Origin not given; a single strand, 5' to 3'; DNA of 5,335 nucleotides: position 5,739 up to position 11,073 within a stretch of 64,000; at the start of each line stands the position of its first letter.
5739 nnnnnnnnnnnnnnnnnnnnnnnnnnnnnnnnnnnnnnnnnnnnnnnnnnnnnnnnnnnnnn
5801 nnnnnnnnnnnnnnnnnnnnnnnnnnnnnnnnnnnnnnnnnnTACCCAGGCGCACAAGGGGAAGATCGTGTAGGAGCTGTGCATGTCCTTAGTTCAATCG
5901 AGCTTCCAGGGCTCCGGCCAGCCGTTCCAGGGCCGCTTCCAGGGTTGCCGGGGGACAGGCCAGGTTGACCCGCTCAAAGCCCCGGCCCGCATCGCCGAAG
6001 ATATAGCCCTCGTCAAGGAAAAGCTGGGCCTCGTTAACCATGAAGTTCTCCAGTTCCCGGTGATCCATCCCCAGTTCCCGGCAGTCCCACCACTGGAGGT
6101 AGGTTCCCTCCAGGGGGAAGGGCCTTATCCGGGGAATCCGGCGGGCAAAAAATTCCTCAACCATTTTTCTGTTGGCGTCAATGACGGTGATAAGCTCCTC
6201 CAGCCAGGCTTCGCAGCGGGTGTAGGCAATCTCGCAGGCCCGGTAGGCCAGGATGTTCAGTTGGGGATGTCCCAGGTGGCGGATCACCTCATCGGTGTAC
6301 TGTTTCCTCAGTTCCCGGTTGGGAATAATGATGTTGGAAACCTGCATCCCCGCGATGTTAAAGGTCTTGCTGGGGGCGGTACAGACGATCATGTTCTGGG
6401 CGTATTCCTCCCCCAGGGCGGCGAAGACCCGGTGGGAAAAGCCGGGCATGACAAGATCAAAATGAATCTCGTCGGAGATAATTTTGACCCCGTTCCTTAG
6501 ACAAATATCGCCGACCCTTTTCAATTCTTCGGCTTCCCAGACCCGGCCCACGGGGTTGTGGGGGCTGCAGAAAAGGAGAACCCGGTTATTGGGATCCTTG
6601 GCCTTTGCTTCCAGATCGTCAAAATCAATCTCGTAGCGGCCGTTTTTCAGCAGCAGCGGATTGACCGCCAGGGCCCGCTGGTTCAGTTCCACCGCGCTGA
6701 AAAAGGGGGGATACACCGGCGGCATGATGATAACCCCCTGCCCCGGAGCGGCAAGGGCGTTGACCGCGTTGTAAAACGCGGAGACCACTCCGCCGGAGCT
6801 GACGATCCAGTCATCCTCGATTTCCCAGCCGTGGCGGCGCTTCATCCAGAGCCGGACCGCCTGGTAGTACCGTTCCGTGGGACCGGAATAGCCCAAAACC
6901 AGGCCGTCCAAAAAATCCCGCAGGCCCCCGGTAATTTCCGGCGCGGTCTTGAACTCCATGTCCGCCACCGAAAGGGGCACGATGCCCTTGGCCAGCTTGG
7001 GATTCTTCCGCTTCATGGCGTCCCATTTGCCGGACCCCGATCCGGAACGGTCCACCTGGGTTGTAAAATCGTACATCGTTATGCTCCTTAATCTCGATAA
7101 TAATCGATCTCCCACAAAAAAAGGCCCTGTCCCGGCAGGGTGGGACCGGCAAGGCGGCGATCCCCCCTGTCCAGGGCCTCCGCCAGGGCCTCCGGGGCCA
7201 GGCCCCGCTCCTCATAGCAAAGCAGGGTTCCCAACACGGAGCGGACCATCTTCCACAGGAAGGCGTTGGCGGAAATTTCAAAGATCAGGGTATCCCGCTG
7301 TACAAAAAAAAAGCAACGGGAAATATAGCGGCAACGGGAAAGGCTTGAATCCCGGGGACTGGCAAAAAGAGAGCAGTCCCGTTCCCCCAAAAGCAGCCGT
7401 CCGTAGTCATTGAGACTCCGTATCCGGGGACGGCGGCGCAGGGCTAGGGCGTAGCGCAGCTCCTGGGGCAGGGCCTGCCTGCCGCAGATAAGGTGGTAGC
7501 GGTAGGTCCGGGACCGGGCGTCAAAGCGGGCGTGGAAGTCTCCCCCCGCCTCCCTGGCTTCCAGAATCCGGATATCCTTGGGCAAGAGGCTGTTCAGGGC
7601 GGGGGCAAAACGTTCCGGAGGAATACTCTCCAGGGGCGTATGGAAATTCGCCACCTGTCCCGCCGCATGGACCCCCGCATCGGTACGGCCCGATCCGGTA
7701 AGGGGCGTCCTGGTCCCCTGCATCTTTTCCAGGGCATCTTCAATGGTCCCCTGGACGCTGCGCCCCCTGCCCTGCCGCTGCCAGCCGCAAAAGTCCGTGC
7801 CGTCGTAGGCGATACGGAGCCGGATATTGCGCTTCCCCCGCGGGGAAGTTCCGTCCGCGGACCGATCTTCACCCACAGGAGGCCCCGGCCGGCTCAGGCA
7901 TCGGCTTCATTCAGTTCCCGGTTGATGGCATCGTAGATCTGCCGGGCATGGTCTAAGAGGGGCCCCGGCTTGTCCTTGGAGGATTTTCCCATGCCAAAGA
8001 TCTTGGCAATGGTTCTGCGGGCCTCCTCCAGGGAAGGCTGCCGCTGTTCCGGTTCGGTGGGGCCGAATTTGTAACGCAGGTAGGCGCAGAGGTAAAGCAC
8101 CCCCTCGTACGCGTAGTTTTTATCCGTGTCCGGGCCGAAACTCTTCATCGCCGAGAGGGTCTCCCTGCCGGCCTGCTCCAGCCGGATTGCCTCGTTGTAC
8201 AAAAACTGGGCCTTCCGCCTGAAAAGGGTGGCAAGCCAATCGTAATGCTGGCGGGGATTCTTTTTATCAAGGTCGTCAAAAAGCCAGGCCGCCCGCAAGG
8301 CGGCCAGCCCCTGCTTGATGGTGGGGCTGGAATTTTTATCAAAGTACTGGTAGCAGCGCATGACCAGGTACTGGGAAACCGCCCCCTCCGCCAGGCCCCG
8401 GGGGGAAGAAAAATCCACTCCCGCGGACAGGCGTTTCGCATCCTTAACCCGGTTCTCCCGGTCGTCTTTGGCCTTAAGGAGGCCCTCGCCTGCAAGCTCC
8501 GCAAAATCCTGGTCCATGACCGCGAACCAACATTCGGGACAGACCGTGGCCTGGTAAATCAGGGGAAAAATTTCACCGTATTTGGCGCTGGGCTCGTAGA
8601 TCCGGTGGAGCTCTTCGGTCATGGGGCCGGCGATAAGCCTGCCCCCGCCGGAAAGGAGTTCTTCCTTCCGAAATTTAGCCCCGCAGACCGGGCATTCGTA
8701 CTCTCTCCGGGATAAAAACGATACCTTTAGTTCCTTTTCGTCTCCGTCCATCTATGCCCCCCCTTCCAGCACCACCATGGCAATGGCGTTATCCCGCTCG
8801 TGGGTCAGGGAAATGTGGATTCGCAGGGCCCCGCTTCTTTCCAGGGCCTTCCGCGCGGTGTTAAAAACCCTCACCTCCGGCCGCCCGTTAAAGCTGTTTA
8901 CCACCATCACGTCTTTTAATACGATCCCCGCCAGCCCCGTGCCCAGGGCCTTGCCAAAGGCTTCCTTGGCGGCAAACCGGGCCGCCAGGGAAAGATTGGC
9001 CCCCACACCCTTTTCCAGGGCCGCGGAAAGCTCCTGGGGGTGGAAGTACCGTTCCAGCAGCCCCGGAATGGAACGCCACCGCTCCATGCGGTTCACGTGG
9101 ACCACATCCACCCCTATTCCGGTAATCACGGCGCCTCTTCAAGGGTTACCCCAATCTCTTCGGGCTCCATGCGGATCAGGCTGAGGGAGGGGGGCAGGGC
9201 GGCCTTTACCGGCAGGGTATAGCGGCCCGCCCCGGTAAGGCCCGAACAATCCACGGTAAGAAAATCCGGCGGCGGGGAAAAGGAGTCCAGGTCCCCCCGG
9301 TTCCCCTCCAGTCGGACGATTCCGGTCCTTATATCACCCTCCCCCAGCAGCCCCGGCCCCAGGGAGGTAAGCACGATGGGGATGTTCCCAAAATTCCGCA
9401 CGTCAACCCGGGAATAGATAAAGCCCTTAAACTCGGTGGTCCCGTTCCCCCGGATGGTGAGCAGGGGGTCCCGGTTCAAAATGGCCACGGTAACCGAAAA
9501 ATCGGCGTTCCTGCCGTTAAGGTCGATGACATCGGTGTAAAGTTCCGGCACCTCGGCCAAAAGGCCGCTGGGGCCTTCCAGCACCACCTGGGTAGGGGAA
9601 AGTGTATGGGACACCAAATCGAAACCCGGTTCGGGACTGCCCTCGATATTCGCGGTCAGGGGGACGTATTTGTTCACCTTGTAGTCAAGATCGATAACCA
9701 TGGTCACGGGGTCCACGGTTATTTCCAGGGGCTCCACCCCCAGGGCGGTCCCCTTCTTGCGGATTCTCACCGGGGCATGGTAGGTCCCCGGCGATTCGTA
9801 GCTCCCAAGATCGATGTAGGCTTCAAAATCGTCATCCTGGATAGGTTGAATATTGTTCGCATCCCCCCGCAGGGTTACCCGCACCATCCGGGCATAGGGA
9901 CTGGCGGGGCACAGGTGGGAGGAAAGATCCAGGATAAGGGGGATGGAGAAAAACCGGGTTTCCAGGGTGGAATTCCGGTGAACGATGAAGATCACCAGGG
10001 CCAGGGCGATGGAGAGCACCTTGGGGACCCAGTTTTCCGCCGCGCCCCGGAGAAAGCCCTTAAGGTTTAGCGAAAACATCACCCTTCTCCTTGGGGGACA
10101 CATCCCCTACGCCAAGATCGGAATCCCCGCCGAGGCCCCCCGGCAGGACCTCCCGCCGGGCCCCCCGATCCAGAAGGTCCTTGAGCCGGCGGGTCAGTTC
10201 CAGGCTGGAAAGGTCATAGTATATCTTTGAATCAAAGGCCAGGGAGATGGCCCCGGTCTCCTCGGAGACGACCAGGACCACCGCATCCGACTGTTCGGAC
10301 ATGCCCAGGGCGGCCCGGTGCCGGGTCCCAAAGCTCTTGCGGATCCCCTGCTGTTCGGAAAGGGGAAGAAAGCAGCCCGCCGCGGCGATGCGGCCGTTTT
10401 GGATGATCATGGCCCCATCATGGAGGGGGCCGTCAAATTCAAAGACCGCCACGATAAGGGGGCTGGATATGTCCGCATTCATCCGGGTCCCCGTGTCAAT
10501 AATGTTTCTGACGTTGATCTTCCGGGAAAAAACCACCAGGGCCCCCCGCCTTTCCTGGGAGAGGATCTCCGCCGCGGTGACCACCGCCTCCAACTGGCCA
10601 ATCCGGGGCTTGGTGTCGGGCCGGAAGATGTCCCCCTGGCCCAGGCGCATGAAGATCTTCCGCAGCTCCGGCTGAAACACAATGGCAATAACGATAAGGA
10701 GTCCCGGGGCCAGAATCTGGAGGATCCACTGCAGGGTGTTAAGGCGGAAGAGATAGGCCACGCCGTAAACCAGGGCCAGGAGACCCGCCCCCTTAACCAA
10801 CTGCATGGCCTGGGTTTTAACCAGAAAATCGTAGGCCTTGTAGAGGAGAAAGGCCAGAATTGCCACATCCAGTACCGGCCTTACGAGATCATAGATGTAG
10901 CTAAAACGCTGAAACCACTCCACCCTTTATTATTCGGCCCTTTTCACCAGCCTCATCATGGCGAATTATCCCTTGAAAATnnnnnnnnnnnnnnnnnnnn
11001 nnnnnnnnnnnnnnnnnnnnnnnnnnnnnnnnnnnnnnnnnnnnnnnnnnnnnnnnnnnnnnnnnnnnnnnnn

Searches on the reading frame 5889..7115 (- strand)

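Call 56: search_protein_families(library=pfam, proteins=[window:5889-7115:-], max_evalue=0.00001)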
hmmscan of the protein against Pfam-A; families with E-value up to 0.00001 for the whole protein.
window:5889-7115:- (408 aa): 1 family
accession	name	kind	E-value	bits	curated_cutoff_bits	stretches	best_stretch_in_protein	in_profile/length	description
PF00155.27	Aminotran_1_2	-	1.7e-29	103.6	19.7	1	82-399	46-361/361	Aminotransferase class I and II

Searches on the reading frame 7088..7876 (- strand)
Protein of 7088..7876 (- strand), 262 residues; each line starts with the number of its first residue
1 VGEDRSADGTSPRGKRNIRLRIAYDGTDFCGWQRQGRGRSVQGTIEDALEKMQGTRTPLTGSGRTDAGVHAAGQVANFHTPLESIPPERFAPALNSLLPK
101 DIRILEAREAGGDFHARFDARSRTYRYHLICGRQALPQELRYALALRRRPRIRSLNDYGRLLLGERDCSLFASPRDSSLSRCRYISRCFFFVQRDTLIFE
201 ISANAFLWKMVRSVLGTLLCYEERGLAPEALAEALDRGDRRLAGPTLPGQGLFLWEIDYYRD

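Call 56: search_protein_families(library=pfam, proteins=[window:7088-7876:-], max_evalue=0.00001)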
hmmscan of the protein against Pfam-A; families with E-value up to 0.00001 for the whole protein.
window:7088-7876:- (262 aa): 1 family
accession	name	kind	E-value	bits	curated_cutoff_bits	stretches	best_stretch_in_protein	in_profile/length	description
PF01416.25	PseudoU_synth_1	-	1.2e-32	113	23.3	2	161-259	4-107/108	tRNA pseudouridine synthase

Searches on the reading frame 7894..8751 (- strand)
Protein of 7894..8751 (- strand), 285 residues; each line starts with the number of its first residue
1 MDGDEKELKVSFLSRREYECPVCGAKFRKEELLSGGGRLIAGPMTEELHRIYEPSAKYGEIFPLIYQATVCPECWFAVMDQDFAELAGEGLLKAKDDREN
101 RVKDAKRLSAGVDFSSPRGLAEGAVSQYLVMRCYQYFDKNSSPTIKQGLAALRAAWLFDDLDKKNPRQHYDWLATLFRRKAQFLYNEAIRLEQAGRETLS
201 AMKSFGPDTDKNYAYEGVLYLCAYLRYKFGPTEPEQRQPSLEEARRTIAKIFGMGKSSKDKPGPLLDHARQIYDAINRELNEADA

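Call 56: search_protein_families(library=pfam, proteins=[window:7894-8751:-], max_evalue=0.00001)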
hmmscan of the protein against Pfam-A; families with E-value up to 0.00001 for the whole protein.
window:7894-8751:- (285 aa): 1 family
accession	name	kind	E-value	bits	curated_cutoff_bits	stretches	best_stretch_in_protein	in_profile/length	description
PF09986.15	DUF2225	-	6.2e-44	150.7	21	1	13-276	1-214/214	Uncharacterized protein conserved in bacteria (DUF2225)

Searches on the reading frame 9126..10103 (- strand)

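Call 56: search_protein_families(library=pfam, proteins=[window:9126-10103:-], max_evalue=0.00001)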
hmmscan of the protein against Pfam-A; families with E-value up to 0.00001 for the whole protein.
window:9126-10103:- (325 aa): 1 family
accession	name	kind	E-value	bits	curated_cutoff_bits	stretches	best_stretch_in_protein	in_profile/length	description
PF07949.17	YbbR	-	1.1e-20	74.1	22.3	1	147-217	1-72/81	YbbR-like protein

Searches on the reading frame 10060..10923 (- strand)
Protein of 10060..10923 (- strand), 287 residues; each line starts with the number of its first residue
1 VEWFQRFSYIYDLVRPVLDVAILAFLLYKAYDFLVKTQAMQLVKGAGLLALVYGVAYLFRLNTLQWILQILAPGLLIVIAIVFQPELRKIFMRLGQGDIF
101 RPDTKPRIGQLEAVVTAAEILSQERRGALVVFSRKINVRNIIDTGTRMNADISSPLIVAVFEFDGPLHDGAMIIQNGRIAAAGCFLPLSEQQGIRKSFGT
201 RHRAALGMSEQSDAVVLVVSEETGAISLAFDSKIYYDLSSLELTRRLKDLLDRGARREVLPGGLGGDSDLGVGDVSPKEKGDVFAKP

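Call 56: search_protein_families(library=pfam, proteins=[window:10060-10923:-], max_evalue=0.00001)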
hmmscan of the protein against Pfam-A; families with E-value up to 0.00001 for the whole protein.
window:10060-10923:- (287 aa): 1 family
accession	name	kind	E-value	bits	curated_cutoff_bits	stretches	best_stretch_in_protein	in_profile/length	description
PF02457.21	DAC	-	5.3e-41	139.4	27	1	116-233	2-118/119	DisA bacterial checkpoint controller nucleotide-binding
